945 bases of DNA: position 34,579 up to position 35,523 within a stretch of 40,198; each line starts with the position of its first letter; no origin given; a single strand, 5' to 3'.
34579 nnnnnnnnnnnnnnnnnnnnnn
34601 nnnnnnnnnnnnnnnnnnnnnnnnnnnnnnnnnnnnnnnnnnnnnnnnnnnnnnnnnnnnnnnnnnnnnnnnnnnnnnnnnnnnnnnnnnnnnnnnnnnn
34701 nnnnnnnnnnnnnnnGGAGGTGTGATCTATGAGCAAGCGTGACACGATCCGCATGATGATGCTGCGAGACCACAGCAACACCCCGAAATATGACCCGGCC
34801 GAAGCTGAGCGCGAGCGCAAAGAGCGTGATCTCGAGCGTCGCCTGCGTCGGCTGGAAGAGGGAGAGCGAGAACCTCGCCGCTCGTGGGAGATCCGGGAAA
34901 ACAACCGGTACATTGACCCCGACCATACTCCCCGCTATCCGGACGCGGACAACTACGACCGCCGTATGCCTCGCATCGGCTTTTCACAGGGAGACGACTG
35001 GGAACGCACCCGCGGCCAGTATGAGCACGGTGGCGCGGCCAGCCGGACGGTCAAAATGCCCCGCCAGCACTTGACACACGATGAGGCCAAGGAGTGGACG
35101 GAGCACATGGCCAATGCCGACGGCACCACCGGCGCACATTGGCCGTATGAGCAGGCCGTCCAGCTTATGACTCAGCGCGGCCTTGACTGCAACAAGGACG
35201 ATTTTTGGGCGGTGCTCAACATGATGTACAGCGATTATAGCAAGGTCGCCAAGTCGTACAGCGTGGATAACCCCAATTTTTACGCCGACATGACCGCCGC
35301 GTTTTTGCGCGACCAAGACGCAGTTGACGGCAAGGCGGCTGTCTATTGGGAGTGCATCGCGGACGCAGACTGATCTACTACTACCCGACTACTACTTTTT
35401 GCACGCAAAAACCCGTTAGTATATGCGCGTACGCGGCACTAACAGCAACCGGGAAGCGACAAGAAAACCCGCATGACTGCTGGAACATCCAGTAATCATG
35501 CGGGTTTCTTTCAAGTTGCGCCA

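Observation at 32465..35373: Five-gene cargo operon of Cys-rich, Gly/Asn/Gln-rich and membrane-anchored proteins between the lysis module and attP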

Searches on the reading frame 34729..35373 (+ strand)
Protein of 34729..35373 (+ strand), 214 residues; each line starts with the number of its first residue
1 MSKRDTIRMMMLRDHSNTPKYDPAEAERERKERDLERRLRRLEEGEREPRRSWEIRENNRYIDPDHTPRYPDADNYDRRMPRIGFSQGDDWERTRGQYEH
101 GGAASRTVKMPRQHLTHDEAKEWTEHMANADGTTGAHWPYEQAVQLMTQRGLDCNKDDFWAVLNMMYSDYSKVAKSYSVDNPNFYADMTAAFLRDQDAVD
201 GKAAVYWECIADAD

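Call 5: search_protein_families(library=pfam, proteins=[window:34729-35373:+], max_evalue=1)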
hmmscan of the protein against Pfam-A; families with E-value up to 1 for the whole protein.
window:34729-35373:+ (214 aa): 3 families
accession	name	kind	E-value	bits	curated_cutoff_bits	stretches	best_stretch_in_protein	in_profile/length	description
PF25223.1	DUF7841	-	1.2e-25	90.4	25.2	1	109-206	10-112/114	Domain of unknown function (DUF7841)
PF10462.15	Peptidase_M66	-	0.04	13.3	20.6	1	126-183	208-265/306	Peptidase M66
PF09306.15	Phage-scaffold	-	0.25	11.1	25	1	10-76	45-108/303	Bacteriophage, scaffolding protein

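Call 6: search_protein_families(library=phrogs, proteins=[window:34729-35373:+], max_evalue=1)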
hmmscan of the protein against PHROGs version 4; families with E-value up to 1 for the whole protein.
window:34729-35373:+ (214 aa): 0 families

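Call 8: search_protein_families(library=ncbifam, proteins=[window:34729-35373:+], max_evalue=1)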
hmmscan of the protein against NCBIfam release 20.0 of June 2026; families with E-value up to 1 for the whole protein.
window:34729-35373:+ (214 aa): 0 families

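Call 22: search_solved_structures(query=window:34729-35373:+, max_evalue=10)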
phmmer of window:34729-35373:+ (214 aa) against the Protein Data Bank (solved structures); distinct sequences matched with E-value up to 10: 4.
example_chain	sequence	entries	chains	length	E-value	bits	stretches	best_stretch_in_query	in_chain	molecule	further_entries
8i1v_H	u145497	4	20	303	0.1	15.9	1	10-76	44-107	Scaffolding protein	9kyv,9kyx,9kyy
9kyw_A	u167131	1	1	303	0.18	15.1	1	10-77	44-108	Scaffolding protein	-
9cpc_4M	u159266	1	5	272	0.37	14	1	23-91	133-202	Ciliary microtubule inner protein 2B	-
9cpc_4O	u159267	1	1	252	6.5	10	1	23-91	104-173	Ciliary microtubule inner protein 2B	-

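Call 42: search_protein_families(library=padloc, proteins=[window:34729-35373:+], max_evalue=0.1)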
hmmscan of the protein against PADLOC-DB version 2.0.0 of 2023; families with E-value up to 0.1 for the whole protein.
window:34729-35373:+ (214 aa): 0 families

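Call 54: find_homologous_proteins(query=window:34729-35373:+, max_evalue=0.001)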
Query window:34729-35373:+ (214 aa): 106 proteins with E <= 0.001 among 258 candidates.
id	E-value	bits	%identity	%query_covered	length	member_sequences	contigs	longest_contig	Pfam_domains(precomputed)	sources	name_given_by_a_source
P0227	9.3e-132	456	92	100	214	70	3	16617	PF25223.2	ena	-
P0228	3.4e-115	402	81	100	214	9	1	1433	PF25223.2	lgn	-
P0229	9.2e-111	387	79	100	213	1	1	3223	PF25223.2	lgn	-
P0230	1.2e-88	315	66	99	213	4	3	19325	PF25223.2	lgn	-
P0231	7.1e-87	309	66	99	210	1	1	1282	PF25223.2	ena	-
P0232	1.5e-85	305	67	98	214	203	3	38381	PF25223.2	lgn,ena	-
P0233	1.4e-84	302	66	75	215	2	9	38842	PF25223.2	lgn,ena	-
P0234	1.8e-83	298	58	99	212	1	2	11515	PF25223.2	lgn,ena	-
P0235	2.1e-83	298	64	99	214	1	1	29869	PF25223.2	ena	-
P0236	2.2e-83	298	63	99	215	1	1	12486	PF25223.2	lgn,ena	-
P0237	4.0e-83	297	63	99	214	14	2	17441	PF25223.2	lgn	-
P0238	1.9e-79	285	58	100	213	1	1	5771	PF25223.2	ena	-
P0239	2.2e-79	285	57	99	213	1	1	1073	PF25223.2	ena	-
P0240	4.0e-79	284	59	98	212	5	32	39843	PF25223.2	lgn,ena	-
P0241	6.1e-79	283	60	99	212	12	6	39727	PF25223.2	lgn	-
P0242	2.5e-78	281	63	98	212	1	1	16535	PF25223.2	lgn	-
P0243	9.7e-78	279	59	98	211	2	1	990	PF25223.2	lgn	-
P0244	1.2e-77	279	62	99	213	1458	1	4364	PF25223.2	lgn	-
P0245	4.9e-77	277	57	99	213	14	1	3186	PF25223.2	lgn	-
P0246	2.4e-76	275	62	98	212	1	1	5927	PF25223.2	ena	-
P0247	4.5e-76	274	63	95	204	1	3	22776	PF25223.2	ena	-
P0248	4.6e-76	274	55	100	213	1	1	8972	PF25223.2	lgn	-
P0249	5.2e-76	274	62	98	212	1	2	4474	PF25223.2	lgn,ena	-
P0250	6.5e-75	270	59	99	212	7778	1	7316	PF25223.2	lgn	-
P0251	1.2e-74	269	59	99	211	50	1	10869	PF25223.2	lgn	-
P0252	5.3e-74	267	61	98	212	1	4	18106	PF25223.2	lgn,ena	-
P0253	9.1e-74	266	61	98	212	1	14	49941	PF25223.2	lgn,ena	-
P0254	9.8e-74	266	61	98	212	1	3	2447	PF25223.2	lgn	-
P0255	1.4e-73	266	61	98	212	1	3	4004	PF25223.2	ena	-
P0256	2.1e-73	265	60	98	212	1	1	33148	PF25223.2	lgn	-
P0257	2.4e-73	265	56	98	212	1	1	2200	PF25223.2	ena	-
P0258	2.9e-73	265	60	98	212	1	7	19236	PF25223.2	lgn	-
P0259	3.5e-73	264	60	98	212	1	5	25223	PF25223.2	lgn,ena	-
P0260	5.5e-73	264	59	99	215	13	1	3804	PF25223.2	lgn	-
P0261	5.5e-73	264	60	98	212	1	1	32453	PF25223.2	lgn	-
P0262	7.4e-73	263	60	98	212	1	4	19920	PF25223.2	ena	-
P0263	9.4e-73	263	60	98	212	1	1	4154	PF25223.2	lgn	-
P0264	1.1e-72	263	60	98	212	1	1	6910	PF25223.2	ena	-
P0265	1.6e-72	262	59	99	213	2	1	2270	PF25223.2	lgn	-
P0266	1.8e-72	262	60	98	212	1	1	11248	PF25223.2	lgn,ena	-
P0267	2.2e-71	258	60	98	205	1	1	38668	PF25223.2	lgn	-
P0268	8.0e-71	257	57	99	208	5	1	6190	PF25223.2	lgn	-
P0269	6.5e-70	254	58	99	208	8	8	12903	PF25223.2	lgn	-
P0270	2.4e-69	252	61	76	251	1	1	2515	PF25223.2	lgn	-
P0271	6.9e-69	250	63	83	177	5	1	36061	PF25223.2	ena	-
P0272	6.9e-69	250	63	82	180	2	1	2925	PF25223.2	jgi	jgi:hypothetical protein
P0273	2.7e-67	245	98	51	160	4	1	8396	PF25223.2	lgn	-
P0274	8.9e-63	230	64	73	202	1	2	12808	PF25223.2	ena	-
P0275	1.3e-62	230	64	73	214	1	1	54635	PF25223.2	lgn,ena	-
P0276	1.9e-62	229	64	73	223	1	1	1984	PF25223.2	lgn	-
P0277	2.5e-60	222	53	99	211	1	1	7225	PF25223.2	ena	-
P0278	1.4e-59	220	66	68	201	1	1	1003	PF25223.2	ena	-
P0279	2.8e-56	209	67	62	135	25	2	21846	PF25223.2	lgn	-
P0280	4.6e-54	202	64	63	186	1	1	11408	PF25223.2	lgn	-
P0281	1.5e-53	200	64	62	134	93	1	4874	PF25223.2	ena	-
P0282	5.2e-48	182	64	57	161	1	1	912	PF25223.2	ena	-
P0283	8.9e-46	175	53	75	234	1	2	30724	PF25223.2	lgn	-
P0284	1.3e-44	171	66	50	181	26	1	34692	PF25223.2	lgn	-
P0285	2.6e-43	167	65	52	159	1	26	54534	PF25223.2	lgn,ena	-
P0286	3.9e-43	166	56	70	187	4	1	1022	PF25223.2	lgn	-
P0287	5.0e-43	166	64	50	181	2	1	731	PF25223.2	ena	-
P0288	7.9e-43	165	63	53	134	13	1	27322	PF25223.2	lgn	-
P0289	2.1e-41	160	54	64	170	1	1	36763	PF25223.2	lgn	-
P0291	1.6e-39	154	49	78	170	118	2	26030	PF25223.2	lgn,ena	-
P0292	3.6e-38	150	48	76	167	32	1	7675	PF25223.2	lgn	-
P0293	7.0e-38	149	67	46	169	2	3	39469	PF25223.2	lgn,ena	-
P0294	7.2e-37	146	65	46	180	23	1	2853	PF25223.2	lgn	-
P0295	1.4e-36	145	67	46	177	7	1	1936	PF25223.2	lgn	-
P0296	1.9e-36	144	65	46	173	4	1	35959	PF25223.2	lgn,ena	-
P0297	2.2e-36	144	63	47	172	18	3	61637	PF25223.2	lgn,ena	-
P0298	2.9e-36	144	62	50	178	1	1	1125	PF25223.2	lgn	-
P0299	1.6e-35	141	66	46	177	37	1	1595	PF25223.2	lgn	-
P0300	6.9e-35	139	63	46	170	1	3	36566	PF25223.2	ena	-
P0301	2.0e-33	134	61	47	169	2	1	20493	PF25223.2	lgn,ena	-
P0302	5.8e-32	130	61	47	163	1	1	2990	PF25223.2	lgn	-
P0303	1.7e-31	128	61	46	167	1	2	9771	PF25223.2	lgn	-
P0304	2.9e-31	127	59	47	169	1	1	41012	PF25223.2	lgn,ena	-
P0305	3.2e-31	127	60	45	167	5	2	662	PF25223.2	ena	-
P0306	1.7e-29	121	60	46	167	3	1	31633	PF25223.2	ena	-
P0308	1.6e-27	115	36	96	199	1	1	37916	PF25223.2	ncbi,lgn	-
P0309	6.4e-27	113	35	96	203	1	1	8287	PF25223.2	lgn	-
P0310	9.6e-27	112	46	64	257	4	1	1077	PF25223.2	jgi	-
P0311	2.3e-24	105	41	78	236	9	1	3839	PF25223.2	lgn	-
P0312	3.3e-24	104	52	46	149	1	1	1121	PF25223.2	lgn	-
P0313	3.5e-24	104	36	83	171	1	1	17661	PF25223.2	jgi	-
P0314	2.5e-23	101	37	94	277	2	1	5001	PF25223.2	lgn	-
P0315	5.5e-23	100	50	57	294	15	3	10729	PF25223.2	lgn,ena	-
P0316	7.1e-23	100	51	46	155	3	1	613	PF25223.2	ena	-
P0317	2.9e-22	98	47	50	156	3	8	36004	PF25223.2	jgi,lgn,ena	jgi:hypothetical protein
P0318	4.3e-22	97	36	72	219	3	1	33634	PF25223.2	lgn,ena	-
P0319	6.6e-22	97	49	46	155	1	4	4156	PF25223.2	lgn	-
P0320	2.3e-21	95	54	48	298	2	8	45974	PF25223.2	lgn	-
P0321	4.0e-21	94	50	47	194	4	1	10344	PF25223.2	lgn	-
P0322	2.1e-20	92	50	47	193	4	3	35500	PF25223.2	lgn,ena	-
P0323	3.5e-18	85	45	44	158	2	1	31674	PF25223.2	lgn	-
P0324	8.0e-18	83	43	48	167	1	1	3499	PF25223.2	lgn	-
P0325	3.0e-15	75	43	47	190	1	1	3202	PF25223.2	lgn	-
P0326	4.9e-15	74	43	51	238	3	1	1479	PF25223.2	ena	-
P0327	7.2e-15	74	43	44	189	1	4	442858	PF25223.2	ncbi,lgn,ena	-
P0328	6.3e-12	64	40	43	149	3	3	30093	PF25223.2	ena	-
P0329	5.5e-10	58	37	45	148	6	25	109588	PF25223.2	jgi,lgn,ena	-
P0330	6.2e-10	58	40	46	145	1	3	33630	PF25223.2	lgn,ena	-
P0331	1.6e-9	56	39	46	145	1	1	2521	PF25223.2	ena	-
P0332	1.6e-6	46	38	43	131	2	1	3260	PF25223.2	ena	-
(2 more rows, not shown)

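Call 55: find_encoding_contigs(protein=P0327, flank=10000, max_places=2)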
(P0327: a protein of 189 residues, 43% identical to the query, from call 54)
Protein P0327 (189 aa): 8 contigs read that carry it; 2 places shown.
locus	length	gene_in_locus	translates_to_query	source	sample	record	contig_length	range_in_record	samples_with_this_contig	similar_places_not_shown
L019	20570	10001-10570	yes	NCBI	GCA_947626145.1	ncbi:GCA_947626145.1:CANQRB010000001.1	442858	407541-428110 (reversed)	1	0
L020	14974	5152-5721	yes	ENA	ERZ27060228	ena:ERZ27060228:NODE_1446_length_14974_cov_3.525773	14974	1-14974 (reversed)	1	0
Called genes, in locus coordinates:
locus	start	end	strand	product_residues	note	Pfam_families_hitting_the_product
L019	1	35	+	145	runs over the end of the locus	-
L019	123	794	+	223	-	-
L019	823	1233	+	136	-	-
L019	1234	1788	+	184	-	PF06854:Phage_Gp15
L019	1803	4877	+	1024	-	-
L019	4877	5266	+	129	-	-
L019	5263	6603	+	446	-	-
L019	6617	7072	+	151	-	PF05105:Phage_holin_4_1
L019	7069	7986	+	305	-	PF13529:Peptidase_C39_2, PF00395:SLH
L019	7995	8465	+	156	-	-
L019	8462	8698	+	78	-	-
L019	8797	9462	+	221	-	-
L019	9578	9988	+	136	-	PF18573:BclA_C (weak)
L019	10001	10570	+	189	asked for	PF25223:DUF7841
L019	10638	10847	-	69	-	-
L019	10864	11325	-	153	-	PF01381:HTH_3, PF12844:HTH_19 (weak), PF13560:HTH_31 (weak)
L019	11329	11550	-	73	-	-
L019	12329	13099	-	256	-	PF01381:HTH_3, PF12844:HTH_19, PF13560:HTH_31 (weak)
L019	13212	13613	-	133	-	PF12844:HTH_19, PF13560:HTH_31, PF01381:HTH_3, PF13443:HTH_26 (weak)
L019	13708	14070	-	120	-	PF01668:SmpB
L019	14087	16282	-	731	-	PF08206:OB_RNB, PF17876:CSD2, PF00773:RNB, PF00575:S1 (weak)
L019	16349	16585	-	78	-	PF03840:SecG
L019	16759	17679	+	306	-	PF00480:ROK, PF01869:BcrAD_BadFG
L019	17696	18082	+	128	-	PF00903:Glyoxalase, PF13669:Glyoxalase_4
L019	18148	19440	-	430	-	PF00919:UPF0004, PF04055:Radical_SAM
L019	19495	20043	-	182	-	PF00293:NUDIX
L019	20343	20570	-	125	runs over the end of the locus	-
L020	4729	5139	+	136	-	PF18573:BclA_C (weak)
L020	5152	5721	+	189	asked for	PF25223:DUF7841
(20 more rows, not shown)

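Call 70: search_protein_families(library=pfam, alignment_id=A6, max_evalue=1)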
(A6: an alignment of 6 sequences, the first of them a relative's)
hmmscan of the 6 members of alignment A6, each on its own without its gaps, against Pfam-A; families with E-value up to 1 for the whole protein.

A. member 1, L019:9578-9988:+ (136 aa): 1 family
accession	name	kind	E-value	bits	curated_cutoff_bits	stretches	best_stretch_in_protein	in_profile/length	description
PF18573.7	BclA_C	-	8.3e-09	35.8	38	1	36-135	31-127/128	BclA C-terminal domain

B. families by the number of members that match (of 6 scanned): 2 families
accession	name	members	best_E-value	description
PF18573.7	BclA_C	2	8.3e-09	BclA C-terminal domain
PF22269.2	TagH_SH3-like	1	0.16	Teichoic acid transporter subunit TagH, SH3-like domain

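Call 76: search_protein_families(library=phrogs, proteins=[L019:9578-9988:+], max_evalue=0.01)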
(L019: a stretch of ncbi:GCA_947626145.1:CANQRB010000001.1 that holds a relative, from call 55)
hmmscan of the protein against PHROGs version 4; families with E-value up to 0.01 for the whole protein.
L019:9578-9988:+ (136 aa): 2 families
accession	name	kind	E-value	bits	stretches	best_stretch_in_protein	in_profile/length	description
phrog_20016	-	unknown function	2.5e-14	54.1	1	1-136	1-141/141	-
phrog_13989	-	head and packaging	0.0085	15.7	1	7-130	467-585/597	virion structural protein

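Call 96: find_encoding_contigs(protein=P0329, flank=7000, max_places=3)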
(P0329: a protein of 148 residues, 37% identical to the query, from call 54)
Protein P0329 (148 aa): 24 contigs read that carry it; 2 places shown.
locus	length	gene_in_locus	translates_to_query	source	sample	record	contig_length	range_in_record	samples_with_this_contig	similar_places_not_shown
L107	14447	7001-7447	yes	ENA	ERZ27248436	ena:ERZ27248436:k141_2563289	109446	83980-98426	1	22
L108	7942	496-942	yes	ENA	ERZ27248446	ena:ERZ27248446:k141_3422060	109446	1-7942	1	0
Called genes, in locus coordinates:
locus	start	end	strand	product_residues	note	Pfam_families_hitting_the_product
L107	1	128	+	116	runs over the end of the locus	-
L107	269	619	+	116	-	-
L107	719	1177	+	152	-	-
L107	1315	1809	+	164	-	-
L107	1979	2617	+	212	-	-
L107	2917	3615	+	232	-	-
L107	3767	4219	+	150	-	-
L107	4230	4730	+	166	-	-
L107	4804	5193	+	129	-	-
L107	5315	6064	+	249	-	-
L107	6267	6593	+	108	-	-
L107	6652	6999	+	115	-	-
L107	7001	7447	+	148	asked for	PF25223:DUF7841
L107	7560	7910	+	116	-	-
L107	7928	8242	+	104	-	-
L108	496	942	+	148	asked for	PF25223:DUF7841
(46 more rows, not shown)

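Call 105: search_dna_similar(query=window:34729-35373:+, collection=phages, mode=protein, max_rows=40, max_evalue=0.001)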
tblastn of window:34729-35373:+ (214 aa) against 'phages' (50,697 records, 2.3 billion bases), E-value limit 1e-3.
Records with a match: 26; places in all: 26; records where one place covers at least 80% of the query: 2.
Best place of each record, by identity: <60% 26.
By first word of the organism name: uncultured 16; Bacteriophage 10.
By host as written in the record: - 26.
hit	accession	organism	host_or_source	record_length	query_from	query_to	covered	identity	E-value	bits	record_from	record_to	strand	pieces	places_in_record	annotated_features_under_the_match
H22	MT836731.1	Bacteriophage sp.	human fecal samples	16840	1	212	99%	56.1%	5e-65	222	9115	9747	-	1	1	record has no annotation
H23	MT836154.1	Bacteriophage sp.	human fecal samples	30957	1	212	99%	55.2%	2e-63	218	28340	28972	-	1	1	record has no annotation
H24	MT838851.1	Bacteriophage sp.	human fecal samples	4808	102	211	51%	51.4%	2e-24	105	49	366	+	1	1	record has no annotation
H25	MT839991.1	Bacteriophage sp.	human fecal samples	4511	78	212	63%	37.0%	9e-22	98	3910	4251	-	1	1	record has no annotation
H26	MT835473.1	Bacteriophage sp.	human fecal samples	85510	58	207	70%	26.9%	3e-7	56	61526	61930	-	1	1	record has no annotation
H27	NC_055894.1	uncultured phage cr6_1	human feces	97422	58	207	70%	26.3%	3e-7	56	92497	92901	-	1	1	RNA polymerase sigma factor/ubiquitin-like protein | lysis regulatory protein-like protein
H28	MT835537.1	Bacteriophage sp.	human fecal samples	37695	115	198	39%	44.8%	6e-15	78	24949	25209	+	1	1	record has no annotation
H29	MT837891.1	Bacteriophage sp.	human fecal samples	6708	94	198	49%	34.5%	9e-12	69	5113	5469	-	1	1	record has no annotation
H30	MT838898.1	Bacteriophage sp.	human fecal samples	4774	115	202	41%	40.9%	1e-15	80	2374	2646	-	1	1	record has no annotation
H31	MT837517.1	Bacteriophage sp.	human fecal samples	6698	115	198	39%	41.6%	7e-15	78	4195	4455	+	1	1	record has no annotation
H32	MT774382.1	uncultured phage cr10_1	human feces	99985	114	209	45%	35.8%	2e-7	57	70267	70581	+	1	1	hypothetical protein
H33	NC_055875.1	uncultured phage cr10_1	human feces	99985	114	209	45%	35.8%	2e-7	57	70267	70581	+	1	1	hypothetical protein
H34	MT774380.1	uncultured phage cr1_1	human feces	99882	114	210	45%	33.7%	3e-7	56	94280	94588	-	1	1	hypothetical protein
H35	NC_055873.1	uncultured phage cr1_1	human feces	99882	114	210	45%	33.7%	3e-7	56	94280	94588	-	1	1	hypothetical protein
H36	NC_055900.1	uncultured phage cr125_1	human feces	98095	114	207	44%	34.3%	2e-8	59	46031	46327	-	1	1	RNA polymerase sigma factor/ubiquitin-like protein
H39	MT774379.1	uncultured phage cr118_1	human feces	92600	112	209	46%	32.7%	3e-11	67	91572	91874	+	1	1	hypothetical protein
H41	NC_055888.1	uncultured phage cr52_1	human feces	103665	114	210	45%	32.4%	4e-8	59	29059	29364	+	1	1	RNA polymerase sigma factor/ubiquitin-like protein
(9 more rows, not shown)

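Call 108: get_annotated_region(hit=H27, flank=5000)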
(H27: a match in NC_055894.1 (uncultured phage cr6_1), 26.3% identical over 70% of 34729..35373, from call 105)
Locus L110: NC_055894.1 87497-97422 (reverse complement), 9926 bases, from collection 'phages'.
description: CrAssphage cr6_1, complete genome.
organism: uncultured phage cr6_1 (NCBI taxid 2772085)
taxonomy: Viruses; Duplodnaviria; Heunggongvirae; Uroviricota; Caudoviricetes; Crassvirales; Suoliviridae; Bearivirinae; Afonbuvirus; Afonbuvirus faecalis
host: -; source: human feces; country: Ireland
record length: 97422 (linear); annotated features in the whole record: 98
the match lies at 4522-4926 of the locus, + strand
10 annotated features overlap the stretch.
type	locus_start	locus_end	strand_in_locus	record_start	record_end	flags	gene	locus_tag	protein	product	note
CDS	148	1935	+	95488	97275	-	-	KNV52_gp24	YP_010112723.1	tail protein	gp_75698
CDS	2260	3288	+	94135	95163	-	-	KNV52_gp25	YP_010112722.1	Reverse transcriptase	gp_75697; Intron reverse transcriptase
CDS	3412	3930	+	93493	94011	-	-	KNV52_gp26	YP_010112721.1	holin family protein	gp_75696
CDS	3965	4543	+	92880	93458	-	-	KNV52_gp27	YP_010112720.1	lysis regulatory protein-like protein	gp_75695; Similar to phage lysis regulatory protein LysB, cell division protein FtsL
CDS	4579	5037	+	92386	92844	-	-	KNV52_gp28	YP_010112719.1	RNA polymerase sigma factor/ubiquitin-like protein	gp_75694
CDS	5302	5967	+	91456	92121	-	-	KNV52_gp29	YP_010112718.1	virion structural protein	gp_75693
CDS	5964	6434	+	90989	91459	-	-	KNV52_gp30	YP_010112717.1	topoisomerase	gp_75692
CDS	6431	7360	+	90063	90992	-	-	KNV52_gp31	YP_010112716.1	tail tubular protein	gp_75691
CDS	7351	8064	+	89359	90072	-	-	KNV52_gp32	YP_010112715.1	homing endonuclease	gp_75690; Intron endonuclease, GIY-YIG intron endonuclease domain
CDS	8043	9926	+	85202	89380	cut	-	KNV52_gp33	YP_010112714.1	virion structural protein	gp_75689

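Call 112: get_annotated_region(hit=H36, flank=3500)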
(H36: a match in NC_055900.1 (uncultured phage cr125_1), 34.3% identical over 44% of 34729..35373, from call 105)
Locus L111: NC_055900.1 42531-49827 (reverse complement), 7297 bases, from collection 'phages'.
description: CrAssphage cr125_1, complete genome.
organism: uncultured phage cr125_1 (NCBI taxid 2772091)
taxonomy: Viruses; Duplodnaviria; Heunggongvirae; Uroviricota; Caudoviricetes; Crassvirales; Suoliviridae; Uncouvirinae; Aurodevirus; Aurodevirus hominis
host: -; source: human feces; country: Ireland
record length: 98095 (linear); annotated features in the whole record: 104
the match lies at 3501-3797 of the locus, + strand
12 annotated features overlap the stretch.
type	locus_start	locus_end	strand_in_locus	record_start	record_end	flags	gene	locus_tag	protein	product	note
CDS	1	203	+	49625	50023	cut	-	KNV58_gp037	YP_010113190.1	endolysin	gp_77312; putative peptidase [Bacteroides phage B124-14]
CDS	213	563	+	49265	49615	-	-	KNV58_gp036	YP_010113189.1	hypothetical protein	gp_77311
CDS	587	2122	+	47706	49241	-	-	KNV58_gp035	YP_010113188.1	hypothetical protein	gp_77310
CDS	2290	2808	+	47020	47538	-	-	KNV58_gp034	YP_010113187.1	holin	gp_77309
CDS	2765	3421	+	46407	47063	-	-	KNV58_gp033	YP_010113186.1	lysis regulatory protein-like protein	gp_77308; Similar to phage lysis regulatory protein LysB, cell division protein FtsL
CDS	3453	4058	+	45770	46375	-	-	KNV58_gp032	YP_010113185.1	RNA polymerase sigma factor/ubiquitin-like protein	gp_77307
CDS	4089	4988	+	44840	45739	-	-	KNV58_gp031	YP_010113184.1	spike protein/glycoprotein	gp_77306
CDS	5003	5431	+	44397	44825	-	-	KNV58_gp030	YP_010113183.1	hypothetical protein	gp_77305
CDS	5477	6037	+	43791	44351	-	-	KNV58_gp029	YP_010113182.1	hypothetical protein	gp_77304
CDS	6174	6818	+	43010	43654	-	-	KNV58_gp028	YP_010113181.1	virion structural protein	gp_77303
CDS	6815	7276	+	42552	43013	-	-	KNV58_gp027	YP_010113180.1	peptidoglycan-associated protein-like protein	gp_77302; Similar to peptidoglycan-associated proteinhistidine kinase response regulator, glycine zipper domain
CDS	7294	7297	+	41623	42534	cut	-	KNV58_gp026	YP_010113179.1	tail tubular protein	gp_77301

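Call 113: get_annotated_region(hit=H41, flank=3500)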
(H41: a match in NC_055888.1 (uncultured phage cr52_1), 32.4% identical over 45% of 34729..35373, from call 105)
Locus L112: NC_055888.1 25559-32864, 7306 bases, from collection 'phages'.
description: CrAssphage cr52_1, complete genome.
organism: uncultured phage cr52_1 (NCBI taxid 2772079)
taxonomy: Viruses; Duplodnaviria; Heunggongvirae; Uroviricota; Caudoviricetes; Crassvirales; Suoliviridae; Loutivirinae; Buchavirus; Buchavirus copri
host: -; source: human feces; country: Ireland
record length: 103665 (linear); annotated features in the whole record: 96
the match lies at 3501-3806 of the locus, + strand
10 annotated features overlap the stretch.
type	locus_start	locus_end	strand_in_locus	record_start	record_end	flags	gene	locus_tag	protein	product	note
CDS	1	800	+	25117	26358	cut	-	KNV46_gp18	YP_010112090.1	tail protein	gp_67127; similar to sulfatase, major tropism determinant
CDS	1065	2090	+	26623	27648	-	-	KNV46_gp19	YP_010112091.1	Reverse transcriptase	gp_67128; Intron reverse transcriptase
CDS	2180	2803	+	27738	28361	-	-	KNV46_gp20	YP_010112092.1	hypothetical protein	gp_67129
CDS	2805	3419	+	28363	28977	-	-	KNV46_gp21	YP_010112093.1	lysis regulatory protein-like protein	gp_67130; Similar to phage lysis regulatory protein LysB, cell division protein FtsL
CDS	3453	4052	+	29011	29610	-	-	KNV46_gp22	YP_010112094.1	RNA polymerase sigma factor/ubiquitin-like protein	gp_67131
CDS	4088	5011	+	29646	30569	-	-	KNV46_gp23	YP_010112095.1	spike protein/glycoprotein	gp_67132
CDS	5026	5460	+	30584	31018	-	-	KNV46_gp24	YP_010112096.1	hypothetical protein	gp_67133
CDS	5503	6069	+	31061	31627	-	-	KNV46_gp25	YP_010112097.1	hypothetical protein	gp_67134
CDS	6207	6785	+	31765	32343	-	-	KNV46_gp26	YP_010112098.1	HNH endonuclease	gp_67135; HNH endonuclease [Lactobacillus phage phiAQ113]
CDS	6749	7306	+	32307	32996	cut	-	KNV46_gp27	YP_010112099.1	virion structural protein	gp_67136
